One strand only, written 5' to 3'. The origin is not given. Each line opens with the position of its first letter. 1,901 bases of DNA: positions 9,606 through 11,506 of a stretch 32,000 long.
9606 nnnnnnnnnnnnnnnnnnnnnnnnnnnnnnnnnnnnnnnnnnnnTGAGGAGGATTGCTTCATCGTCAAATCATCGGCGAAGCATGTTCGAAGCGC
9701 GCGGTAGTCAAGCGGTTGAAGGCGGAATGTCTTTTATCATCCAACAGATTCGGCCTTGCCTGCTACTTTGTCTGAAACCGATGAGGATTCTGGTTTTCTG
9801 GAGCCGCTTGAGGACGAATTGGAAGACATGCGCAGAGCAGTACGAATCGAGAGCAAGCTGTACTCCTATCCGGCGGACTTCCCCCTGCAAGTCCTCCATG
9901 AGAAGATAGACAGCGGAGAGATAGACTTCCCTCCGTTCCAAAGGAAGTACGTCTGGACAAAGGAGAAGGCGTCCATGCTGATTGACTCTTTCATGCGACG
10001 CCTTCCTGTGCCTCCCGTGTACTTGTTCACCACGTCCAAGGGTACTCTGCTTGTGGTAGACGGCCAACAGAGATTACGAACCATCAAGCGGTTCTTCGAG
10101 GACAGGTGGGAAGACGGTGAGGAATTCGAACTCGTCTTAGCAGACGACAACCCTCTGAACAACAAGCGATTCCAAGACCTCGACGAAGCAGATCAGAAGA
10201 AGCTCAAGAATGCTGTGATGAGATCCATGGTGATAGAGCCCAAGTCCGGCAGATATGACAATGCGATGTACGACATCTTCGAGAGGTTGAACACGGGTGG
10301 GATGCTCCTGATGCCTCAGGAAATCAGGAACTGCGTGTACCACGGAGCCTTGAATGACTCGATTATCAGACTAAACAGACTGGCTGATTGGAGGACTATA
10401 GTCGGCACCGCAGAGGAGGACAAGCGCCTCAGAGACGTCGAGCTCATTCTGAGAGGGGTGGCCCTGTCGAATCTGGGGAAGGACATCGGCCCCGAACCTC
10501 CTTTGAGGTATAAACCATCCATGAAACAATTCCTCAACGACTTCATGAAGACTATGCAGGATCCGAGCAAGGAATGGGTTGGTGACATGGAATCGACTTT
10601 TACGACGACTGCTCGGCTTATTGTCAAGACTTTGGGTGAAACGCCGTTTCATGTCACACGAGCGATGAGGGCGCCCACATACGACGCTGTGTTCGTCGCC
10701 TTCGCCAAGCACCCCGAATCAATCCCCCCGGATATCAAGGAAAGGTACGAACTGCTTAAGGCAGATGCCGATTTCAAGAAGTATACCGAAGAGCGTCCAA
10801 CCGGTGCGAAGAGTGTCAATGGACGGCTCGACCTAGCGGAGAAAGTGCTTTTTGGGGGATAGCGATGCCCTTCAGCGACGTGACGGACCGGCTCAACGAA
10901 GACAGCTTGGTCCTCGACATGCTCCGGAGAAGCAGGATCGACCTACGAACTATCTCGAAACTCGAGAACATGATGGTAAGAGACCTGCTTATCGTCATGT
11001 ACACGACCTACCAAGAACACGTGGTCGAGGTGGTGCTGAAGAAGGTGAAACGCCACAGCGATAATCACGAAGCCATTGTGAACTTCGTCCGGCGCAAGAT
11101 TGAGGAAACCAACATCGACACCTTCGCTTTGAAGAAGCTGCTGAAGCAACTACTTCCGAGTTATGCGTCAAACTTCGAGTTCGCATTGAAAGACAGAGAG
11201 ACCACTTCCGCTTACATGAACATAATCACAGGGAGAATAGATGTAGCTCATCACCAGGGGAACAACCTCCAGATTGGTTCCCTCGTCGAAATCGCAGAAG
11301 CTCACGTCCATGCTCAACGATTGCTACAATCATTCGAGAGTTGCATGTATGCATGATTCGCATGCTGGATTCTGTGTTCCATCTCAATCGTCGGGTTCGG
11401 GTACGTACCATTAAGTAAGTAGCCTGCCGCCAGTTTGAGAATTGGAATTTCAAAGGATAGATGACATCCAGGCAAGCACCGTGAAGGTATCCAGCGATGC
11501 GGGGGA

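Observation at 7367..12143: Five-gene plus-strand set: EVE-like reader, HEPN-like protein, DUF262, mini-HEPN and trypsin-like protease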

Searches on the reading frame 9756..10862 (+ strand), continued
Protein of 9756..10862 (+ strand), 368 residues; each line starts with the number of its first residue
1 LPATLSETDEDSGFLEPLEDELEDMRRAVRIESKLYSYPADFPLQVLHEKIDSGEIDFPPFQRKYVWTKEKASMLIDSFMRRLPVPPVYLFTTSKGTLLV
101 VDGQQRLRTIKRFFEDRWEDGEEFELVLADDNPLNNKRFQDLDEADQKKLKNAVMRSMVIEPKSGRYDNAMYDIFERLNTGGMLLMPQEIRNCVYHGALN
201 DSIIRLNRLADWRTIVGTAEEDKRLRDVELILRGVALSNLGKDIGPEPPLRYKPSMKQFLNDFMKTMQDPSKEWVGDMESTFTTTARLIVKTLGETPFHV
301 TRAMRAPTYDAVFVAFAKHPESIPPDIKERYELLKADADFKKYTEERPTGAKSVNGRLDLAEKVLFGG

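Call 94: search_protein_families(library=padloc, proteins=[L022:658-3921:+, L022:3914-7414:+, L020:1852-4686:+, L020:4690-7407:+, L020:10544-12481:+, L020:12752-15025:+, L003:4225-6588:+, L003:1416-3341:+], max_evalue=0.00001)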
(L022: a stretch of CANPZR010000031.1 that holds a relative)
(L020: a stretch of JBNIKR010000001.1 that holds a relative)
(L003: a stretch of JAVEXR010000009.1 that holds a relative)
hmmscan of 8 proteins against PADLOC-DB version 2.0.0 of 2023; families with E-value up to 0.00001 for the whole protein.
L022:658-3921:+ (1087 aa): 30 families (the best 25 are shown)
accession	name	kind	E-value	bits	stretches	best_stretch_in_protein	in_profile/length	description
PDLC01075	C3a139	-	3e-53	179.4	1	63-956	27-870/948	HKD+Snf2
PDLC02621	DrmD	-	2.4e-38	130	1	557-896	388-724/1040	DrmD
PDLC02623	DrmD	-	1.6e-34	116.9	1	676-880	519-706/1040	DrmD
PDLC02193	PLD_Helicase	-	2.8e-32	109.8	2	441-853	491-857/905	-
PDLC00659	HmaA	-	1.7e-24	83.8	1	563-805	367-623/1176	SNF2 helicase / DEAD-box helicase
PDLC02619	DrmD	-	3.7e-24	82.9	1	567-811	296-552/872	DrmD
PDLC02500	BrxHI|BrxHII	-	1.1e-22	78.5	1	554-855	358-633/933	BrxHI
PDLC02620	DrmD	-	3.7e-22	76.1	1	688-836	483-619/1060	DrmD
PDLC02572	DrmA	-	4e-21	72.7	1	560-810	388-640/1043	DrmA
PDLC02632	DrmD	-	6.6e-19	65.8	1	565-809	396-642/662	DrmD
PDLC02504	BrxHI|BrxHII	-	7e-18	62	1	563-811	367-601/971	BrxHII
PDLC02840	DpdE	-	1.6e-17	61.1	1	682-842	554-704/1091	DpdE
PDLC02633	DrmD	-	3.2e-16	56.5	1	670-807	503-644/839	DrmD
PDLC02843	DpdE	-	1.1e-15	54.6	1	689-791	567-663/1091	DpdE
PDLC00632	ZorD1|ZorD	-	1.2e-13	47.9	1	666-847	916-1090/1101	"SWI2/SNF2 helicase, Mrr-like nuclease"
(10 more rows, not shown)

L022:3914-7414:+ (1166 aa): 29 families (the best 25 are shown)
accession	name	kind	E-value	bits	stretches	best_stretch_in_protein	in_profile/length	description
PDLC03596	REase_MTase_IIG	-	3.7e-128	427.2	4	6-247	8-262/1148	Type IIG restriction enzyme-methyltransferase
PDLC03601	REase_MTase_IIG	-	2.6e-48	162.6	1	332-867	274-751/1110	Type IIG restriction enzyme-methyltransferase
PDLC03612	REase_MTase_IIG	-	6.4e-42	141.8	3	711-924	748-938/1247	Type IIG restriction enzyme-methyltransferase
PDLC03237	MTase_II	-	7e-41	138.1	1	770-1154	214-613/1036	Type II methyltransferase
PDLC03604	REase_MTase_IIG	-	3.4e-29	99.5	2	760-988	519-732/1011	Type IIG restriction enzyme-methyltransferase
PDLC02643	DrmMI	-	4.8e-23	79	2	747-847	839-931/1347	DrmMI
PDLC02638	DrmMI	-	1.4e-14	51.3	1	750-847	845-933/935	DrmMI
PDLC03335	MTase_II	-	1.7e-14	51.4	1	770-957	188-358/607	Type II methyltransferase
PDLC03348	MTase_II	-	3.3e-14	50.4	1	774-1164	343-711/727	Type II methyltransferase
PDLC03629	REase_MTase_IIG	-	6.6e-14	48.7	1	763-865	557-656/1182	Type IIG restriction enzyme-methyltransferase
PDLC03599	REase_MTase_IIG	-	1.7e-12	44.1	0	534-671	338-468/959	Type IIG restriction enzyme-methyltransferase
PDLC03245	MTase_II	-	1.9e-12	44.5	1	777-907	158-272/577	Type II methyltransferase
PDLC02644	DrmMI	-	3.1e-12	43.3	1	758-847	362-444/988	DrmMI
PDLC04134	mad2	-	9.7e-12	42.4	0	770-906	353-449/492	mads_2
PDLC02646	DrmMI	-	2.2e-11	40.7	1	760-847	264-345/792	DrmMI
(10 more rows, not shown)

L020:1852-4686:+ (944 aa): 7 families
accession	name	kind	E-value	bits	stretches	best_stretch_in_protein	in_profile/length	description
PDLC02189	DUF1156_MTase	-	0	1713.5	1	1-944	1-944/944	-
PDLC03314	MTase_II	-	0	1702.8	1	1-944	1-944/944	Type II methyltransferase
PDLC00660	HmaB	-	2.1e-20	70.2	2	13-200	10-175/967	DNA-adenine methylase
PDLC00661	HmaB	-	1.2e-19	67.7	1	14-201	10-175/973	DNA-adenine methylase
PDLC03352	MTase_II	-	2.2e-19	66.9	1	161-275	89-200/1023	Type II methyltransferase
PDLC02541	PglX|PglXI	-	1.7e-09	34.4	1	376-664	318-605/919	PglXI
PDLC03233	MTase_II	-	4.2e-09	33.5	1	159-275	117-238/731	Type II methyltransferase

L020:4690-7407:+ (905 aa): 35 families (the best 25 are shown)
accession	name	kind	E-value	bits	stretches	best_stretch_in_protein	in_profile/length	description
PDLC02193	PLD_Helicase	-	0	1820.9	1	1-905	1-905/905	-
PDLC02621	DrmD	-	3.4e-45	152.7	2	627-842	456-675/1040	DrmD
PDLC00659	HmaA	-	1.5e-37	127.1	2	650-830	468-642/1176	SNF2 helicase / DEAD-box helicase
PDLC02619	DrmD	-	2.6e-36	123.1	2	630-836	351-572/872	DrmD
PDLC02572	DrmA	-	2.7e-30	103.1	2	645-817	472-641/1043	DrmA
PDLC02707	PbeA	-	3.8e-30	103.1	1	5-375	10-390/672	PbeA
PDLC02623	DrmD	-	5.4e-30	101.9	1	246-839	119-665/1040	DrmD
PDLC02500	BrxHI|BrxHII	-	7.3e-29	98.9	1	666-835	456-610/933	BrxHI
PDLC02632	DrmD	-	2e-26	90.7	1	631-810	461-637/662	DrmD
PDLC02633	DrmD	-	5.8e-26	88.7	1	644-814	478-645/839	DrmD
PDLC02504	BrxHI|BrxHII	-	1.2e-24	84.4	1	649-852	446-632/971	BrxHII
PDLC02843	DpdE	-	1.3e-24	84.2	2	694-844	570-718/1091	DpdE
PDLC02704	PbeA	-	9.7e-24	81.8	1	4-313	8-343/682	PbeA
PDLC02620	DrmD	-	1.6e-23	80.7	1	751-868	531-649/1060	DrmD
PDLC02853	DpdE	-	2.3e-23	80.1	2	666-830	466-632/985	DpdE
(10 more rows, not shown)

L020:10544-12481:+ (645 aa): 28 families (the best 25 are shown)
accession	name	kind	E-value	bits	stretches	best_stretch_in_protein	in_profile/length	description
PDLC01087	C3a187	-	1.2e-110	369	1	12-627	11-555/559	NERD+UvrD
PDLC03802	RTasHel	-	6e-29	99.4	2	361-521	188-326/675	DRT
PDLC03813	RTasNERD-Hel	-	6.4e-26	89.5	1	4-614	1-510/519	DRT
PDLC00132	GajB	-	3.8e-23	80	2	365-465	214-318/625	UrvD helicase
PDLC00103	GajB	-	7.7e-21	72.6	2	557-630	517-588/612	UrvD helicase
PDLC03002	Helicase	-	1.1e-20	71.5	1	235-406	189-370/707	-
PDLC00122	GajB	-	5.3e-20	69.8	1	544-632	406-488/502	UrvD helicase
PDLC00117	GajB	-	2.4e-17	60.6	2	556-620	510-580/604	UrvD helicase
PDLC00114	GajB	-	9.5e-15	52.2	1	365-542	215-379/635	UrvD helicase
PDLC00123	GajB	-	3e-14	50.5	1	501-614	386-506/540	UrvD helicase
PDLC00116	GajB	-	3.1e-14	50.6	1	547-645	451-545/557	UrvD helicase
PDLC00127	GajB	-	7.2e-12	42.6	0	523-618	470-568/594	UrvD helicase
PDLC00109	GajB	-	1.5e-11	41.4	1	359-454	169-263/647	UrvD helicase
PDLC00148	GajB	-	2.8e-11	41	0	362-470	146-269/369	UrvD helicase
PDLC00129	GajB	-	1.1e-10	38.8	1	360-506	221-366/594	UrvD helicase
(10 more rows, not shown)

L020:12752-15025:+ (757 aa): 1 family
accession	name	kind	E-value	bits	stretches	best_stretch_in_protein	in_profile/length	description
PDLC04547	PDC-M26A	-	7e-54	181.5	2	332-575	199-433/724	-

L003:4225-6588:+ (787 aa): 12 families
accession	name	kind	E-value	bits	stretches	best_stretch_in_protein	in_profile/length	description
PDLC03049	REase_I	-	0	1114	1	2-786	7-800/807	Type I restriction enzyme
PDLC03050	REase_I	-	4.8e-56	188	1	599-786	22-212/219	Type I restriction enzyme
PDLC03042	REase_I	-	4.8e-43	144.8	1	159-532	443-845/1170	Type I restriction enzyme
PDLC03047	REase_I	-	1.2e-40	137.2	1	50-545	235-735/1107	Type I restriction enzyme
PDLC02707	PbeA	-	7.3e-27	92.2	1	137-534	229-632/672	PbeA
PDLC02704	PbeA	-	6e-22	75.9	1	134-532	233-644/682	PbeA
PDLC03659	mREase_IV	-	2e-17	60.4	1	179-531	238-565/945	Type IV methyl-directed restriction enzyme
PDLC02706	PbeA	-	1.1e-13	48.7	1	134-531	244-671/722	PbeA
PDLC02705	PbeA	-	2.6e-12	43.7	0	414-535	525-636/691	PbeA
PDLC02703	PbeA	-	9.9e-12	42.2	1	170-535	252-617/626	PbeA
PDLC03045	REase_I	-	1.1e-10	38.1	1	186-352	290-469/995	Type I restriction enzyme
PDLC02500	BrxHI|BrxHII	-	2.5e-07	27.6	0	136-273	68-191/933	BrxHI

L003:1416-3341:+ (641 aa): 0 families

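Call 99: search_solved_structures(query=window:9756-10862:+, max_evalue=0.01)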
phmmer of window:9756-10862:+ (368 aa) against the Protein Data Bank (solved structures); distinct sequences matched with E-value up to 0.01: 0.

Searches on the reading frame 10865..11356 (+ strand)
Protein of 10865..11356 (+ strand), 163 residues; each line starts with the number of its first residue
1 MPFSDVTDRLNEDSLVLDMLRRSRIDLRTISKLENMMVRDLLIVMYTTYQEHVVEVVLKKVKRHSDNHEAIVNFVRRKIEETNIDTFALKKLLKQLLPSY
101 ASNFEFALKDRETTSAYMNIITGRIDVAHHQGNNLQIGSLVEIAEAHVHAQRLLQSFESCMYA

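Call 4: search_protein_families(library=pfam, proteins=[window:10865-11356:+], max_evalue=1)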
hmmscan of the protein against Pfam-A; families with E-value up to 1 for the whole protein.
window:10865-11356:+ (163 aa): 6 families
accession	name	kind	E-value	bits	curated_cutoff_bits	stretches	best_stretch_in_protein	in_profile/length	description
PF18735.6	HEPN_RiboL-PSP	-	0.00027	21.3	28.4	1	34-161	27-189/191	RiboL-PSP-HEPN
PF08942.16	DUF1919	-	0.0075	16.3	25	1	7-87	111-189/196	Domain of unknown function (DUF1919)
PF21186.2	DUF6852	-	0.0099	16.9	27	1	43-101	1-52/71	Domain of unknown function (DUF6852)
PF01025.24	GrpE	-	0.014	15.5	25.8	1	59-123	32-93/165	GrpE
PF19963.4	VMAP-M1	-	0.029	15.4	25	1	54-114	38-97/113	vWA-MoxR associated protein middle region (VMAP-M) 1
PF11417.13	Inhibitor_G39P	-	0.1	13.6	22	1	29-61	22-54/69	Loader and inhibitor of phage G40P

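Call 5: search_protein_families(library=padloc, proteins=[window:10865-11356:+], max_evalue=1)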
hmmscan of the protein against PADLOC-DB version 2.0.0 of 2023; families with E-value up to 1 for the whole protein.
window:10865-11356:+ (163 aa): 0 families

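Call 6: search_protein_families(library=ncbifam, proteins=[window:10865-11356:+], max_evalue=1)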
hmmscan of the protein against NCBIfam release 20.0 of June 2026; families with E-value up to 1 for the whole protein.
window:10865-11356:+ (163 aa): 1 family
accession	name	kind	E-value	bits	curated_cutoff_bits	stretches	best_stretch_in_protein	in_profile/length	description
TIGR01687.1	moaD_arch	subfamily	0.13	12.7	49.5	1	71-136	9-74/88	MoaD family protein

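Call 22: search_protein_families(library=pfam, alignment_id=A1, max_evalue=0.01)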
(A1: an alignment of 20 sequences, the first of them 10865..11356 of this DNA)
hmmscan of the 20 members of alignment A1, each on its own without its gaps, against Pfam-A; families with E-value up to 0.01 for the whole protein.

A. member 1, window:10865-11356:+ (163 aa): 3 families
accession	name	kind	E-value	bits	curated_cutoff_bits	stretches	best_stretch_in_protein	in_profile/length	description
PF18735.6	HEPN_RiboL-PSP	-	0.00027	21.3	28.4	1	34-161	27-189/191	RiboL-PSP-HEPN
PF08942.16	DUF1919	-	0.0075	16.3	25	0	7-87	111-189/196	Domain of unknown function (DUF1919)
PF21186.2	DUF6852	-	0.0099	16.9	27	0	43-101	1-52/71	Domain of unknown function (DUF6852)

B. families by the number of members that match (of 20 scanned): 12 families
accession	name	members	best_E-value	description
PF18735.6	HEPN_RiboL-PSP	20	5.9e-22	RiboL-PSP-HEPN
PF18731.6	HEPN_Swt1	16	5.7e-05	Swt1-like HEPN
PF18737.6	HEPN_MAE_28990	10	1.6e-05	MAE_28990/MAE_18760-like HEPN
PF07751.16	Abi_2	10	0.00012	Abi-like protein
PF18739.6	HEPN_Apea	6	0.00023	Apea-like HEPN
PF18730.6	HEPN_Cthe2314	3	0.0011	Cthe_2314-like HEPN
PF13618.11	Gluconate_2-dh3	2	0.00061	Gluconate 2-dehydrogenase subunit 3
PF13643.11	DUF4145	1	0.002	Domain of unknown function (DUF4145)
PF21918.1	cas_Cpf1_2nd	1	0.0033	CRISPR-associated endonuclease Cpf1 REC2 domain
PF23310.1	TPR_27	1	0.0073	Plant tetratrico peptide repeats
PF08942.16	DUF1919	1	0.0075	Domain of unknown function (DUF1919)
PF21186.2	DUF6852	1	0.0099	Domain of unknown function (DUF6852)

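Call 23: search_protein_families(library=padloc, alignment_id=A1, max_evalue=0.01)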
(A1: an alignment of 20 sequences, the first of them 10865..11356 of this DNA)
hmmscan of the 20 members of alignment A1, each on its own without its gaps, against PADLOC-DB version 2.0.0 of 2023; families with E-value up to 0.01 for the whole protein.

A. member 1, window:10865-11356:+ (163 aa): 0 families

B. families by the number of members that match (of 20 scanned): 16 families
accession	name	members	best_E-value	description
PDLC04028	PD-T4-2_B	19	4e-08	-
PDLC04029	PD-T4-2_B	6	0.0001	-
PDLC02344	AbiD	6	0.00012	AbiD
PDLC01621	Csx1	6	0.00085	CAS-III; associated_signaling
PDLC05045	PDC-S58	5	0.00014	-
PDLC02356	BstA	4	1.3e-05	BstA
PDLC04030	PD-T4-2_B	3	0.00021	-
PDLC03841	LeoBC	3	0.0008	-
PDLC01824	CARF2--CARF_HEPN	2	4.5e-06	-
PDLC01828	CARF2--CARF_HEPN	2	0.00013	-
PDLC01974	CARF_m10--CARF_HEPN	2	0.00096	-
PDLC03820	RTasHEPN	2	0.0014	DRT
PDLC01687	Csx1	2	0.0046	Csx1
PDLC01141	Unk_02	1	0.0021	Unknown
PDLC01825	CARF2--CARF_HEPN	1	0.0066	-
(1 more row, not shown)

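Call 42: search_solved_structures(query=A1, max_evalue=1, show_alignments=1)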
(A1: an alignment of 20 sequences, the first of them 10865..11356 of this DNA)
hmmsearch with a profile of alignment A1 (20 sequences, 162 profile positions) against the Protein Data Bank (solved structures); distinct sequences matched with E-value up to 1: 4.
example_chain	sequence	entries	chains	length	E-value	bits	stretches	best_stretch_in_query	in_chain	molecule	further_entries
5lm1_A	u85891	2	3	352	0.11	15.5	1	9-116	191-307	Tyrosine-protein phosphatase non-receptor type 23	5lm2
9kjx_F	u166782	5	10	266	0.11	15.4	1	36-135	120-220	TIGR02646 family protein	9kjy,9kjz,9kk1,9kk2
9ges_A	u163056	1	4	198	0.44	13.5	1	73-133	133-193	E3 ubiquitin-protein ligase CCNB1IP1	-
9nnb_J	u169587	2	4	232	0.95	12.4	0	36-131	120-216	Retron I-A effector PtuB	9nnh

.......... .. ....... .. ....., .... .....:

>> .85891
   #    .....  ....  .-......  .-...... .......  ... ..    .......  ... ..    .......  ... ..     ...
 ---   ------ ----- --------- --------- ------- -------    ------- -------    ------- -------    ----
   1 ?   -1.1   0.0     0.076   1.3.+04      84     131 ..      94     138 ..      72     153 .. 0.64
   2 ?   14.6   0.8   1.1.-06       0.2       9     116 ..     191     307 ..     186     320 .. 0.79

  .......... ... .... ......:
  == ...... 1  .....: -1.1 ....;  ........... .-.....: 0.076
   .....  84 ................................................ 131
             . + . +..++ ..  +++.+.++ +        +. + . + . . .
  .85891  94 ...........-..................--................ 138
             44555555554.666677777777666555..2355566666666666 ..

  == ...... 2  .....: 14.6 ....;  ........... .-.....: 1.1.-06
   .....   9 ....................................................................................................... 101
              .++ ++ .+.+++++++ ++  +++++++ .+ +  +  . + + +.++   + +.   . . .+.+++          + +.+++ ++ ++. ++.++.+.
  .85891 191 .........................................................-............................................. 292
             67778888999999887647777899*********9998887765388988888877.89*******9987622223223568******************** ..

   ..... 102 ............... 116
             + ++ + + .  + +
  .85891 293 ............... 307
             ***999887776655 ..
